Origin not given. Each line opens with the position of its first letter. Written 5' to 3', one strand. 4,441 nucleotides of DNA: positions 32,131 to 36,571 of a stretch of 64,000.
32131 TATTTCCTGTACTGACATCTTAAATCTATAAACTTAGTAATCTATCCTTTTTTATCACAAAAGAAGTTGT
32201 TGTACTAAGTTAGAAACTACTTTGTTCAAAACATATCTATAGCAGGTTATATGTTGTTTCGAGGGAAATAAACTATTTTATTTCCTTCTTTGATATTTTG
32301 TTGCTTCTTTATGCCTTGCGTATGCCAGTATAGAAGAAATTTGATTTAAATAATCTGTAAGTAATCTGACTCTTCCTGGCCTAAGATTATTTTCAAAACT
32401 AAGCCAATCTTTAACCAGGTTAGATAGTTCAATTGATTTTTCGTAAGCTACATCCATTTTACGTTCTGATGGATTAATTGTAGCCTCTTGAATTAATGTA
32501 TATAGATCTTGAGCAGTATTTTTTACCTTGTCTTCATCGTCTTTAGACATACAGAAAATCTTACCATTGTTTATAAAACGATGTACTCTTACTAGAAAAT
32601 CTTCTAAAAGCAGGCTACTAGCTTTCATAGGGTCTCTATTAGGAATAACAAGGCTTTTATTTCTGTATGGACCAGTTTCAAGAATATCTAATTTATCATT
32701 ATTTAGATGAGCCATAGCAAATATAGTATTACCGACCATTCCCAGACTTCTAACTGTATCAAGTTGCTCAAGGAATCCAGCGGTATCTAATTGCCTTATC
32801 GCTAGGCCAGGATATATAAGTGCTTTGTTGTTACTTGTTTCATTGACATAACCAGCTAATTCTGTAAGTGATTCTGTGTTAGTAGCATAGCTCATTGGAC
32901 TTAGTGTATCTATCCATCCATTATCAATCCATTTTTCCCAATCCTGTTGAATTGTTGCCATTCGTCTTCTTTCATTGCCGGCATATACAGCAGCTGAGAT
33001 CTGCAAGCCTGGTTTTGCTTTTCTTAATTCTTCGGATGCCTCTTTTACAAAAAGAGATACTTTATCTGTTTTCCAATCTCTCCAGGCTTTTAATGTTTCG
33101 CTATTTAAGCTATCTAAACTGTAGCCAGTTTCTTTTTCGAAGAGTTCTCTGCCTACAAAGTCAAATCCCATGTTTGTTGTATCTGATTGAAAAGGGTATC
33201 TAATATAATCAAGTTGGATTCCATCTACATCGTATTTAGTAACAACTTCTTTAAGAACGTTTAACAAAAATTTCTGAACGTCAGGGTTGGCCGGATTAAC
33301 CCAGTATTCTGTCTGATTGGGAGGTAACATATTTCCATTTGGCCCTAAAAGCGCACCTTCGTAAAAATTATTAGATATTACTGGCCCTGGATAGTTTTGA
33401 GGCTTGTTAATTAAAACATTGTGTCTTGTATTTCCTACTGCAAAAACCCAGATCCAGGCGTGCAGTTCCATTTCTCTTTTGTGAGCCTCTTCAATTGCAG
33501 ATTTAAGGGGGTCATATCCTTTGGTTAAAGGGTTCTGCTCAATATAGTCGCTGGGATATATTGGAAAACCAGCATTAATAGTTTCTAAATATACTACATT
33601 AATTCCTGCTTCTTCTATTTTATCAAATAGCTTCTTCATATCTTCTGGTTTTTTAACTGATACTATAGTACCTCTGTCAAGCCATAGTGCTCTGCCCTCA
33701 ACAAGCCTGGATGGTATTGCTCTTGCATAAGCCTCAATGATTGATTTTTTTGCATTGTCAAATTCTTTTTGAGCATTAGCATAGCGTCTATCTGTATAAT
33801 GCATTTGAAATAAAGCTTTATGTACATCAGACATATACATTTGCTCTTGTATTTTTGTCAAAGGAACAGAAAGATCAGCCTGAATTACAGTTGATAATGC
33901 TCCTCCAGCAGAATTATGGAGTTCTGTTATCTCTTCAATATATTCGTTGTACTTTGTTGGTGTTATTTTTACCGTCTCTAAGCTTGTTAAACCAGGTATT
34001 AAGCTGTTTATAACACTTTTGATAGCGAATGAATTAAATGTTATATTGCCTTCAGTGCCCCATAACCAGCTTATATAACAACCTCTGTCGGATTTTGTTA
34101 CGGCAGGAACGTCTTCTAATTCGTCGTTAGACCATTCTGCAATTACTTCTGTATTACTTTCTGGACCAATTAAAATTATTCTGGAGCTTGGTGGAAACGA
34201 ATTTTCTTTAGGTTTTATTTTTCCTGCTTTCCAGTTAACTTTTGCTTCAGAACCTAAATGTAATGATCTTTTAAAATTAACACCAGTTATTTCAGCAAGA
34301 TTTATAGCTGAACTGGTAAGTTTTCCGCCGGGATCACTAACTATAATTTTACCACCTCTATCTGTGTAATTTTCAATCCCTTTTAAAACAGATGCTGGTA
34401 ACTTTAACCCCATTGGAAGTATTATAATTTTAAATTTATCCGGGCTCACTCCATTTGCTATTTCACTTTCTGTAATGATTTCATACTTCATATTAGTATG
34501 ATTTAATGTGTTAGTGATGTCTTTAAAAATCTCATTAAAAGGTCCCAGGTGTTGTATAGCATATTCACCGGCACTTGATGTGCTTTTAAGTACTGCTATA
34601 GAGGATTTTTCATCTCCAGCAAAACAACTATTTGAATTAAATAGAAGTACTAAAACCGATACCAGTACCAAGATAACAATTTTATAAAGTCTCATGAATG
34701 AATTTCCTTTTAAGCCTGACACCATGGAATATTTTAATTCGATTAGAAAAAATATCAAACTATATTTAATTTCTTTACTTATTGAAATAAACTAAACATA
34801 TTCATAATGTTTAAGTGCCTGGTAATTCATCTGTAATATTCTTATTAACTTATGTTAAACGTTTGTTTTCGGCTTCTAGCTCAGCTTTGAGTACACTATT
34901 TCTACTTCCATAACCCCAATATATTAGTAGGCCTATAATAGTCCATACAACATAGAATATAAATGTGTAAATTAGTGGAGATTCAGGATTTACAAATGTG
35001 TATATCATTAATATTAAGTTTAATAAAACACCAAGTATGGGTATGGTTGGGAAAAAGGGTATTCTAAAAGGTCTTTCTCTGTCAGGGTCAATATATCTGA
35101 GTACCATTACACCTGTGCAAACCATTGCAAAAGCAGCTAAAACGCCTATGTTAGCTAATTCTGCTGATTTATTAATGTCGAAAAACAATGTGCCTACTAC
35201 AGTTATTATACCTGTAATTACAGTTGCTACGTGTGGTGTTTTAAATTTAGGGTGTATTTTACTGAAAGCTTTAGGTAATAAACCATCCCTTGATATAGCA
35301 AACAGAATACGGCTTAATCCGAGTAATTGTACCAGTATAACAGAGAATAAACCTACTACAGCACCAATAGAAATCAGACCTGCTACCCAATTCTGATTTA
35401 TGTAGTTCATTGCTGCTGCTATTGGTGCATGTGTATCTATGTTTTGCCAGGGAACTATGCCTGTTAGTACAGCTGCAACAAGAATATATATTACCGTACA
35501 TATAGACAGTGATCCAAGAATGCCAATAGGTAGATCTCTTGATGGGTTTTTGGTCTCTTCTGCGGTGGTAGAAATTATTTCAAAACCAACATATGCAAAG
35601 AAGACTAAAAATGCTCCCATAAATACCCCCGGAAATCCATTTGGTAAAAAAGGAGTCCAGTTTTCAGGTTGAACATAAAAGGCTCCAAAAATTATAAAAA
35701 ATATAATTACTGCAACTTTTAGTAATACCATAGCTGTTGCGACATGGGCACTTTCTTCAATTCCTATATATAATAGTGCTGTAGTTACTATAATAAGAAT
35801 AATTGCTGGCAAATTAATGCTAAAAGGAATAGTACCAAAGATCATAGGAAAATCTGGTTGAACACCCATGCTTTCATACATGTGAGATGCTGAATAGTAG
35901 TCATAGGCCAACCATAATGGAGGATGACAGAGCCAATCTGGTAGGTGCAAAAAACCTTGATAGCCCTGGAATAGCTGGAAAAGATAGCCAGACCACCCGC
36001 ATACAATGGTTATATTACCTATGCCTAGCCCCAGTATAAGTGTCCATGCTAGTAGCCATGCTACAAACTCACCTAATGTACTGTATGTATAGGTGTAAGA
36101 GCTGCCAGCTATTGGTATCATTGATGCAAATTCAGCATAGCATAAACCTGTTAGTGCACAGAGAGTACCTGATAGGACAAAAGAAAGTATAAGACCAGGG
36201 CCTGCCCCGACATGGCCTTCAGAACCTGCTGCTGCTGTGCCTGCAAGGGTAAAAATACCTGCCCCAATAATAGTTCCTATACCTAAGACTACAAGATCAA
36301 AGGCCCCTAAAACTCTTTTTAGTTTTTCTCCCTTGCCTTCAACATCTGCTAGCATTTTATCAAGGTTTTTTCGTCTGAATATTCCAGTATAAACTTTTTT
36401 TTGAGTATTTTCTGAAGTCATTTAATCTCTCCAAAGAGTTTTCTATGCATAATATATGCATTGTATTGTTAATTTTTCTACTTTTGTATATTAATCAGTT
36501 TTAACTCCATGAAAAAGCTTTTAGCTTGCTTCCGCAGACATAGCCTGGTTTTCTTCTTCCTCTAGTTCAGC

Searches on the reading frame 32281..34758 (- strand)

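Call 37: search_protein_families(library=pfam, proteins=[window:32281-34758:-], max_evalue=0.00001)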
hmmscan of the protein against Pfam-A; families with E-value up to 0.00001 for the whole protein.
window:32281-34758:- (826 aa): 2 families
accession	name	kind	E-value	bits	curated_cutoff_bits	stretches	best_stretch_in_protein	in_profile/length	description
PF02638.21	GHL10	-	2.2e-40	139.1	27.9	1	356-660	3-302/311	Glycosyl hydrolase-like 10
PF13200.12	DUF4015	-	4.5e-15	56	27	1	366-625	7-227/313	Putative glycosyl hydrolase domain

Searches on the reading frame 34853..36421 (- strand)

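Call 37: search_protein_families(library=pfam, proteins=[window:34853-36421:-], max_evalue=0.00001)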
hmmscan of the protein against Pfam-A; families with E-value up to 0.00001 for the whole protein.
window:34853-36421:- (523 aa): 3 families
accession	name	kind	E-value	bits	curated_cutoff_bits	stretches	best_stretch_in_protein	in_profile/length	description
PF13520.12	AA_permease_2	-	1.3e-62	212.6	27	1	38-497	1-425/427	Amino acid permease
PF00324.27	AA_permease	-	2.6e-42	145.5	24.6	1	43-502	2-458/470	Amino acid permease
PF13906.12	AA_permease_C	-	1.7e-06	28.4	27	1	452-509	1-51/51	C-terminus of AA_permease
